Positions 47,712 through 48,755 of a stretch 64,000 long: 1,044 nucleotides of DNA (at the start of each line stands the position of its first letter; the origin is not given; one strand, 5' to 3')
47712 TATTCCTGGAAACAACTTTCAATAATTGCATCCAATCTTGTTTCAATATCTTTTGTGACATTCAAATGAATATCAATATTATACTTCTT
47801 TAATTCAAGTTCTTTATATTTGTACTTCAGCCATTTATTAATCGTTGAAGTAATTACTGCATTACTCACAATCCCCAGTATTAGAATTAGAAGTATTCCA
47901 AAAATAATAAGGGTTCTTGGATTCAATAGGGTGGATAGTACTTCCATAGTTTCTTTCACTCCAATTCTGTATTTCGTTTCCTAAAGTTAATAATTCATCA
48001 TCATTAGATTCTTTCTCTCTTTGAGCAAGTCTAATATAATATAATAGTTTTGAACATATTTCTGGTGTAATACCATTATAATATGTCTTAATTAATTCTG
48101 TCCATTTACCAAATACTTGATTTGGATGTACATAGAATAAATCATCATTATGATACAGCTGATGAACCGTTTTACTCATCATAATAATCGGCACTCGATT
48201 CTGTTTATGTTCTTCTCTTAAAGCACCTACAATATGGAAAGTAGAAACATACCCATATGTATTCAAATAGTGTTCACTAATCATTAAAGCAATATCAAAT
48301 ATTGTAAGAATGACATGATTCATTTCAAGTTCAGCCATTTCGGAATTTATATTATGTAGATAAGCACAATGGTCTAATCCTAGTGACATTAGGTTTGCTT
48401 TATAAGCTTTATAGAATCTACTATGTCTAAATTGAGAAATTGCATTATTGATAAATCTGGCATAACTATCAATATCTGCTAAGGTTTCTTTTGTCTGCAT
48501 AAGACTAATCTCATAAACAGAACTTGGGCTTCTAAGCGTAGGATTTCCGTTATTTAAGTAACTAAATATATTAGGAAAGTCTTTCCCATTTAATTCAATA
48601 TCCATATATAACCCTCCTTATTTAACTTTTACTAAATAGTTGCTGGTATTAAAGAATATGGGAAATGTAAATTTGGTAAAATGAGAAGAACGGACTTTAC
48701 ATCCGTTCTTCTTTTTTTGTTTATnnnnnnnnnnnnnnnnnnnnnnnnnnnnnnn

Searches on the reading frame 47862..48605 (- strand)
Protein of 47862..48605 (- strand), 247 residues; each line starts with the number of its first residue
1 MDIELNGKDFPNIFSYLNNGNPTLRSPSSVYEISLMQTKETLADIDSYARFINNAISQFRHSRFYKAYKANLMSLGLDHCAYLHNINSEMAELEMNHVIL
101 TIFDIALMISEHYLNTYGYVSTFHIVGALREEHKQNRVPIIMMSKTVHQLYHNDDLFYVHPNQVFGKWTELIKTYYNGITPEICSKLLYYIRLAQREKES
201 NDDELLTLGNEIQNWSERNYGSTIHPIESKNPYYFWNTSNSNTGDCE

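Call 17: search_protein_families(library=phrogs, proteins=[window:47862-48605:-], max_evalue=0.001)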
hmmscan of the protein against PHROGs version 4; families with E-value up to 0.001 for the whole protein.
window:47862-48605:- (247 aa): 1 family
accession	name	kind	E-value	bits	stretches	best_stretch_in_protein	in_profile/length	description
phrog_12252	-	unknown function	3.2e-26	93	1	40-202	41-203/223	-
